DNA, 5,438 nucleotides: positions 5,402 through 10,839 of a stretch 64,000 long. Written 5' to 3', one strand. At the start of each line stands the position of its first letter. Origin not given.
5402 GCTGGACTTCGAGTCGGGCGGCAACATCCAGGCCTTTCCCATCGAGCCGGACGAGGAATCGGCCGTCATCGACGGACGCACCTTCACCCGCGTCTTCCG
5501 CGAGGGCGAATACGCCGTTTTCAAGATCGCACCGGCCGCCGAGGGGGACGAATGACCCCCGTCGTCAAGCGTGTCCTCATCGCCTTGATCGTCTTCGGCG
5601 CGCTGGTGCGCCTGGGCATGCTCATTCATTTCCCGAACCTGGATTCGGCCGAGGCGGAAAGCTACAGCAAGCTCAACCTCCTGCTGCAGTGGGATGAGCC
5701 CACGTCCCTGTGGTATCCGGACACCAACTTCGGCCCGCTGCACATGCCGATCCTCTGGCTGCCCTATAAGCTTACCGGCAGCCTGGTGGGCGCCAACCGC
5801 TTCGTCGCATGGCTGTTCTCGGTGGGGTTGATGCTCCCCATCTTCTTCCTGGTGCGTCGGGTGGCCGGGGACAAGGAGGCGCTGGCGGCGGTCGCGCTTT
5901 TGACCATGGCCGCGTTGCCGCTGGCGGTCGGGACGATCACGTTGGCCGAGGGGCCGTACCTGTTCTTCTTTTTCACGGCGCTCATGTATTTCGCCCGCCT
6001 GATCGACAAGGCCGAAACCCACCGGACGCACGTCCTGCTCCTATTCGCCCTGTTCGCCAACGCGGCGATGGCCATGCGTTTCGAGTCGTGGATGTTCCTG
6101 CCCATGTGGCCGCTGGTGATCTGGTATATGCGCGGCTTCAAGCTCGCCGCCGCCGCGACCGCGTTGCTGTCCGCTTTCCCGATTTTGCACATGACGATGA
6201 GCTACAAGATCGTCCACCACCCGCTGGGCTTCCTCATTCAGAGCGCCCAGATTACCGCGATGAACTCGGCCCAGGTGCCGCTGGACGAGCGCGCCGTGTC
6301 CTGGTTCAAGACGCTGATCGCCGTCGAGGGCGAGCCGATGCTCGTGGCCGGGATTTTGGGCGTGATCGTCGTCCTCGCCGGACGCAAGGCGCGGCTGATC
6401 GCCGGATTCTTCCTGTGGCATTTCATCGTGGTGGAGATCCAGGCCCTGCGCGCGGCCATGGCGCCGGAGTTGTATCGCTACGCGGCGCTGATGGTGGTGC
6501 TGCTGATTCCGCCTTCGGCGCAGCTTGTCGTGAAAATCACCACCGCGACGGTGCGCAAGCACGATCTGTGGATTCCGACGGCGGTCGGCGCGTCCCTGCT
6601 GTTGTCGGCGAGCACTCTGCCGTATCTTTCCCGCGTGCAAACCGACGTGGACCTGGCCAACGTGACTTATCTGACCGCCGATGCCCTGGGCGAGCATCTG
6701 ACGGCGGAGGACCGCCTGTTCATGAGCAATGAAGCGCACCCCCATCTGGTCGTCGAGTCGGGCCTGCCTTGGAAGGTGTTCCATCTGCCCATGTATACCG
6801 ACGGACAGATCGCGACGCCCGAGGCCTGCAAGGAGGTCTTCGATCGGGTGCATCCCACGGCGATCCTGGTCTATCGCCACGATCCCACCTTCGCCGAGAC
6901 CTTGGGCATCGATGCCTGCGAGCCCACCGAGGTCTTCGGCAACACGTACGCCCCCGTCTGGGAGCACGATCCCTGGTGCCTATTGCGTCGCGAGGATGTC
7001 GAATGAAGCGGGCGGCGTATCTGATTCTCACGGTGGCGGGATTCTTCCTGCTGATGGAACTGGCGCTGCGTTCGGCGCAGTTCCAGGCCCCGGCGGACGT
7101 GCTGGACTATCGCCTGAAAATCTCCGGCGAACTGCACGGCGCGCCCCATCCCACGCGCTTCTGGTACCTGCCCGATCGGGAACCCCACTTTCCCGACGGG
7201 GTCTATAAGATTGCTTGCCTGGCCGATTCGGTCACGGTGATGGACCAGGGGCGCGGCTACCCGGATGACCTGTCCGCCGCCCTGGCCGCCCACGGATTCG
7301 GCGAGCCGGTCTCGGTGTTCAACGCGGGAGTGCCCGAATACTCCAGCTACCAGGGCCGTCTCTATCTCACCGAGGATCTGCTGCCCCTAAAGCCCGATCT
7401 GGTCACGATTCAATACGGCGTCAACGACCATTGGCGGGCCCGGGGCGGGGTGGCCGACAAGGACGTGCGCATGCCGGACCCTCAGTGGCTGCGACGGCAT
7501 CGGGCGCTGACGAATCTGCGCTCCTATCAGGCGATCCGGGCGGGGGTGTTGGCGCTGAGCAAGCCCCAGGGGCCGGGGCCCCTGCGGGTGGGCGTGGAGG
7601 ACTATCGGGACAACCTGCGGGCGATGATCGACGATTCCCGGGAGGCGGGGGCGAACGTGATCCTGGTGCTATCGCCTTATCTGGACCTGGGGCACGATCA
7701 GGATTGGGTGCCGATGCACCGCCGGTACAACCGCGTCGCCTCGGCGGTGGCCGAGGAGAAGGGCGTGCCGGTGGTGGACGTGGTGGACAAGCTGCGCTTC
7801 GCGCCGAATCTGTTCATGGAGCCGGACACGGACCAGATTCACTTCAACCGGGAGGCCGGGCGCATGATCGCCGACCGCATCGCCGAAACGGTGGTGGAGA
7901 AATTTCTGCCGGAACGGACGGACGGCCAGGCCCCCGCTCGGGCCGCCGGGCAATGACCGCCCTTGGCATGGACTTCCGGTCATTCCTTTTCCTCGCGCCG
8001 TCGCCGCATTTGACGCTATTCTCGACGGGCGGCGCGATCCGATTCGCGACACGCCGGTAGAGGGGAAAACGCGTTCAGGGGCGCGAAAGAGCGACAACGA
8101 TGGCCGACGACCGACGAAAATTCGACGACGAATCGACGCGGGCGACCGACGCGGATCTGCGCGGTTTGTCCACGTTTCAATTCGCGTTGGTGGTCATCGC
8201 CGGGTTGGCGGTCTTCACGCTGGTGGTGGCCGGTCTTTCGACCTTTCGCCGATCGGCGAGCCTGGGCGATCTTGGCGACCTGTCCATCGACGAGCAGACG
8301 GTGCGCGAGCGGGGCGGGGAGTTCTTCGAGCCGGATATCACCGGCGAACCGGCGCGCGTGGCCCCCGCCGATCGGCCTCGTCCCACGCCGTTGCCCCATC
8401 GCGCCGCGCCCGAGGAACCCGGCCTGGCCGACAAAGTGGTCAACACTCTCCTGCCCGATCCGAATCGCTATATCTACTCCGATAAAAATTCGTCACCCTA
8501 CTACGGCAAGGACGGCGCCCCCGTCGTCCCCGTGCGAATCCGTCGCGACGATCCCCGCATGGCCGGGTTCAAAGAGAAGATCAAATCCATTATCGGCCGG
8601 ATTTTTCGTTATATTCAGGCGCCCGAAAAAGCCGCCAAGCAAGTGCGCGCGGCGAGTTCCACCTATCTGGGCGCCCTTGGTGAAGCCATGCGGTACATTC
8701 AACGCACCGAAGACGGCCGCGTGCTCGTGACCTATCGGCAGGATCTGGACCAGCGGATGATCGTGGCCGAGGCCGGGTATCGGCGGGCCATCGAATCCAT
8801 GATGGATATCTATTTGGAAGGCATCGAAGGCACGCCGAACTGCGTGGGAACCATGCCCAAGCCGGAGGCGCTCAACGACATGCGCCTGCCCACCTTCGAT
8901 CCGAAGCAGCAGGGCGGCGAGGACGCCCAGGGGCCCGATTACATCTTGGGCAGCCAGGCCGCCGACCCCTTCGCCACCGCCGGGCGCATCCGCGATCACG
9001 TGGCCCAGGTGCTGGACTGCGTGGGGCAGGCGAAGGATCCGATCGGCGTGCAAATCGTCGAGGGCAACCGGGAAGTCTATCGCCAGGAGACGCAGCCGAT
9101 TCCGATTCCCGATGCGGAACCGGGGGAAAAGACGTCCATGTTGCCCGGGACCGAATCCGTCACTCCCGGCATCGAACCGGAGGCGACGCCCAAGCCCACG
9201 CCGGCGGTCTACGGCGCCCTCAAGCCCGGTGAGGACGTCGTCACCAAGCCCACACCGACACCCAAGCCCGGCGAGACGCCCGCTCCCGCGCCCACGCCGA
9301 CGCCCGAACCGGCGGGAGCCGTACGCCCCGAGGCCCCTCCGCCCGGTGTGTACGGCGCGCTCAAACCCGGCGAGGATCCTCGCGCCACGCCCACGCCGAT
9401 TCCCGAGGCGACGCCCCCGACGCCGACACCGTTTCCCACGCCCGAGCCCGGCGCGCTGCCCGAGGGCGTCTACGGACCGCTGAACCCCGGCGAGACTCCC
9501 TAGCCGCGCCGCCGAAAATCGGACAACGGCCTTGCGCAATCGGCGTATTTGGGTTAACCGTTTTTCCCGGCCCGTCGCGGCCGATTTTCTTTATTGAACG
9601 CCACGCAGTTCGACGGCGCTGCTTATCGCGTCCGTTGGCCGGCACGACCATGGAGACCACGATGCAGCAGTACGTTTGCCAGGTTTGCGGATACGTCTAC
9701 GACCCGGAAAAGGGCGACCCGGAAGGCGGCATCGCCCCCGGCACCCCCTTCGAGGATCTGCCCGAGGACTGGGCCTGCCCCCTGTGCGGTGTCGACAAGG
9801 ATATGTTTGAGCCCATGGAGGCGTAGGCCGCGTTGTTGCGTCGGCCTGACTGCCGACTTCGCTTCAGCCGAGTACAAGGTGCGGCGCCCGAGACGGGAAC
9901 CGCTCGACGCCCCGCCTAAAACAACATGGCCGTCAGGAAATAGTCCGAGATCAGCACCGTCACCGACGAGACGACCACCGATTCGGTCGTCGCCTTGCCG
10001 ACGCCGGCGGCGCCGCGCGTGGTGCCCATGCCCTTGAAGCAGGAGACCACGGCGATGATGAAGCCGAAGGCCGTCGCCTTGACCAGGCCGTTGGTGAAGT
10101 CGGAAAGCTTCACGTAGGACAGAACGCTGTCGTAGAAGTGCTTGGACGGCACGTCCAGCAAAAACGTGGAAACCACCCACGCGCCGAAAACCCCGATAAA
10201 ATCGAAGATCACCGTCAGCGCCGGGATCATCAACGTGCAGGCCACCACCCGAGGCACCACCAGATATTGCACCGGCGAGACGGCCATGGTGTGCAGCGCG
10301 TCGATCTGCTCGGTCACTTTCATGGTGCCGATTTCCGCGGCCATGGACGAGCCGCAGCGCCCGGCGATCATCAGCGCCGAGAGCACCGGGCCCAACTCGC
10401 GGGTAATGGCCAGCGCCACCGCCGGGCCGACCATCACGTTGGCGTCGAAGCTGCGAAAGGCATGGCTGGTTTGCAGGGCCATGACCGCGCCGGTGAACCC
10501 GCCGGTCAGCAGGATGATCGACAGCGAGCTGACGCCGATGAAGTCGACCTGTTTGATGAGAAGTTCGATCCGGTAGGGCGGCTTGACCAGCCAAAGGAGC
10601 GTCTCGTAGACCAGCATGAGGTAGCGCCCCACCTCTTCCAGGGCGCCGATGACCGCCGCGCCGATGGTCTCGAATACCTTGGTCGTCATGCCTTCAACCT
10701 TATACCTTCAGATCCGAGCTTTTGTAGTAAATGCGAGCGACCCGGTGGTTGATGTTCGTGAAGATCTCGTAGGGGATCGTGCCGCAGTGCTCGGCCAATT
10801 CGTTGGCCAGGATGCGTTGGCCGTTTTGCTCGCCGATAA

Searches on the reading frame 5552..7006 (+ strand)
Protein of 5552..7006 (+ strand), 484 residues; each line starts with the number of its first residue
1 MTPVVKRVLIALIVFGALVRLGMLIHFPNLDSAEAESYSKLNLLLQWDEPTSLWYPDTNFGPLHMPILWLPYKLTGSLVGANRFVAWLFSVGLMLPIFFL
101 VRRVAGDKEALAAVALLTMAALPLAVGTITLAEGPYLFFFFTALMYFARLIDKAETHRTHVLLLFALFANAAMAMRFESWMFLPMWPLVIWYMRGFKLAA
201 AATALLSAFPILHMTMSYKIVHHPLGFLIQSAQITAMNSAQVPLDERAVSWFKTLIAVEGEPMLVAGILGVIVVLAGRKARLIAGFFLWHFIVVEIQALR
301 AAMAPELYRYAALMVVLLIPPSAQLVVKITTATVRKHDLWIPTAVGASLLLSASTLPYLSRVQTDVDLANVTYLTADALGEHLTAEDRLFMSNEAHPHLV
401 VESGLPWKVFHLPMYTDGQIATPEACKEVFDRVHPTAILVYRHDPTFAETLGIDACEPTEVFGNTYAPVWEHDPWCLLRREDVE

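Call 13: search_protein_families(library=pfam, proteins=[window:5552-7006:+], max_evalue=0.001)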
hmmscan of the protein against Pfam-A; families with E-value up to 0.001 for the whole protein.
window:5552-7006:+ (484 aa): 1 family
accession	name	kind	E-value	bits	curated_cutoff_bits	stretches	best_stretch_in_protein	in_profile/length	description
PF13231.12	PMT_2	-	0.00012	22.8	26.1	1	62-192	4-132/160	Dolichyl-phosphate-mannose-protein mannosyltransferase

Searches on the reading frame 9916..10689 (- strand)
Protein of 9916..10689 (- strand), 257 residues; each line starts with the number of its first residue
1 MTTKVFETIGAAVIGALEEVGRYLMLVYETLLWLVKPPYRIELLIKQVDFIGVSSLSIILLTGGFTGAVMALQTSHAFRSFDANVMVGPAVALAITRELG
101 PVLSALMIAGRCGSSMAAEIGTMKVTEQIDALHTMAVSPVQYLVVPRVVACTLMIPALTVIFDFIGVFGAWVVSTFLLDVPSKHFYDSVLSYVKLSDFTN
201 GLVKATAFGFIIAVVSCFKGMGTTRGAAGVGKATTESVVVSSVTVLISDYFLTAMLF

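Call 13: search_protein_families(library=pfam, proteins=[window:9916-10689:-], max_evalue=0.001)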
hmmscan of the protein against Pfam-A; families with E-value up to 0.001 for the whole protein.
window:9916-10689:- (257 aa): 1 family
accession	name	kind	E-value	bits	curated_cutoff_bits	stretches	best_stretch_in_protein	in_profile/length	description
PF02405.21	MlaE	-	1e-80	270.7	22.5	1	45-254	2-211/212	Permease MlaE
